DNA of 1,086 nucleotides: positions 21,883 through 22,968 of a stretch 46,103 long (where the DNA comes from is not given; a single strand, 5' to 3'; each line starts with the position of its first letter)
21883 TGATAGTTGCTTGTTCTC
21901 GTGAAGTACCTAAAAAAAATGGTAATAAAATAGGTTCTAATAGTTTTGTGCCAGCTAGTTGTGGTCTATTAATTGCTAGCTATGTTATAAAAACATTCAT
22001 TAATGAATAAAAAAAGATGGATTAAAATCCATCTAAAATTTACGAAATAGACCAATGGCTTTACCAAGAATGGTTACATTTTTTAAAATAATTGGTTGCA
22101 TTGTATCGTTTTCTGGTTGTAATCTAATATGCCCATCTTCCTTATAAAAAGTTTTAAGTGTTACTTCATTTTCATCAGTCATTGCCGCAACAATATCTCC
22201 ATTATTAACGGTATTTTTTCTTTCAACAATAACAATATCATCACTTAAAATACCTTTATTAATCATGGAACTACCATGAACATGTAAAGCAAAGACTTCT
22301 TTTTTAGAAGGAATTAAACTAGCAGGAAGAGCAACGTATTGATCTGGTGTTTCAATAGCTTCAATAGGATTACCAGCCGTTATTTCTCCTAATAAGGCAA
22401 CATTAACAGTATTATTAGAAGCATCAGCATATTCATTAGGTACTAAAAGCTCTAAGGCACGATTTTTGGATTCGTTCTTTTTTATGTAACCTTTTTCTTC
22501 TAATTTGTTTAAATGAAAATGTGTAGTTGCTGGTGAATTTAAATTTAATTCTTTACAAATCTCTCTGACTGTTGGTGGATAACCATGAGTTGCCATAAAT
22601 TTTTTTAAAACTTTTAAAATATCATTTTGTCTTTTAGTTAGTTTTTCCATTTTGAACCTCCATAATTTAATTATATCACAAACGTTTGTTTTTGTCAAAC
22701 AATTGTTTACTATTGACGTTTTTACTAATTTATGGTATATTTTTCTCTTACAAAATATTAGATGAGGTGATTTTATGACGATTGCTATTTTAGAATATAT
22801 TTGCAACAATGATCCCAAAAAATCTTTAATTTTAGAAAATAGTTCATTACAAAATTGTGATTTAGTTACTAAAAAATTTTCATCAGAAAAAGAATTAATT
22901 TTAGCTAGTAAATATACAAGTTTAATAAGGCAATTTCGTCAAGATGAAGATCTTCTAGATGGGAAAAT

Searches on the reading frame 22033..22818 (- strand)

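Call 51: search_protein_families(library=pfam, proteins=[window:22033-22818:-], max_evalue=0.00001)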
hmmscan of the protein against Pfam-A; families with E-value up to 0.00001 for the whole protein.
window:22033-22818:- (261 aa): 2 families
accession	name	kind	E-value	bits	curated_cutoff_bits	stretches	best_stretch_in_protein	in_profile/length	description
PF00717.28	Peptidase_S24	-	2.8e-32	111.3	23.3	1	142-255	2-116/116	Peptidase S24-like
PF01726.22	LexA_DNA_bind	-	4.8e-23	81.2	23.7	1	57-121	1-65/65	LexA DNA binding domain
